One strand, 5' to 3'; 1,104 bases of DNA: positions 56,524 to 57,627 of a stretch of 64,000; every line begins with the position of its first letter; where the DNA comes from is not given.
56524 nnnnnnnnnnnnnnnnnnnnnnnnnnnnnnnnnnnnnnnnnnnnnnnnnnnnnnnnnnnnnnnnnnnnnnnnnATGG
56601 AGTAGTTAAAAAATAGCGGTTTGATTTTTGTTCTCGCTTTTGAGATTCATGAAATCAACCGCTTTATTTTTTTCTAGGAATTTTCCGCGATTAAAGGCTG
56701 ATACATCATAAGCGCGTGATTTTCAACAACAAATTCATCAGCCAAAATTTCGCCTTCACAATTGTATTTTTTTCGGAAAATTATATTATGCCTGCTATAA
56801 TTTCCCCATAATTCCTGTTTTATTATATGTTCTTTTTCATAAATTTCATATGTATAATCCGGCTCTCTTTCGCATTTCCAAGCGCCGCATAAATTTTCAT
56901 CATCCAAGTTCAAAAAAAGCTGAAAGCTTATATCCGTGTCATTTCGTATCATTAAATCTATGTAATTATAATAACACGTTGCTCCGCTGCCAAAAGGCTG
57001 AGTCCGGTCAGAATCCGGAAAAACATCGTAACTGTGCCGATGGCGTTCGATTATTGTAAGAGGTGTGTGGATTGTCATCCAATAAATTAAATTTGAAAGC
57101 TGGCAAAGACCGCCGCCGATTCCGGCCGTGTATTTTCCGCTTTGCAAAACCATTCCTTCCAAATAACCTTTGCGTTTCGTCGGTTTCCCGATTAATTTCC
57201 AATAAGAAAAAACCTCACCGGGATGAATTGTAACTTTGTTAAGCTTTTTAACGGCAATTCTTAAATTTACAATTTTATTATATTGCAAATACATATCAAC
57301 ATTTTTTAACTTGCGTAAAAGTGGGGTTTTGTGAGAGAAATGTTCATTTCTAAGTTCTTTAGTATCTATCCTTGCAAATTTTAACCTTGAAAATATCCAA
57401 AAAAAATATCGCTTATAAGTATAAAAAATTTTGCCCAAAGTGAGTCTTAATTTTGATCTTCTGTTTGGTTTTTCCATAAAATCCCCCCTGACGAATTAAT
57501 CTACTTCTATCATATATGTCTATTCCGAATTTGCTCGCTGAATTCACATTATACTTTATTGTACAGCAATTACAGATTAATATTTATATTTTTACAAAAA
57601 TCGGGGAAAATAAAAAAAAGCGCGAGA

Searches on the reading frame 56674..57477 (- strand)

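Call 30: search_protein_families(library=pfam, proteins=[window:56674-57477:-], max_evalue=0.00001)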
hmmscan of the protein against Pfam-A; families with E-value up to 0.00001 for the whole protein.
window:56674-57477:- (267 aa): 1 family
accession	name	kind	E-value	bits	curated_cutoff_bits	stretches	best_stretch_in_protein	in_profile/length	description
PF04294.18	VanW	-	1.4e-40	138.2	27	1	67-198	1-127/130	VanW like protein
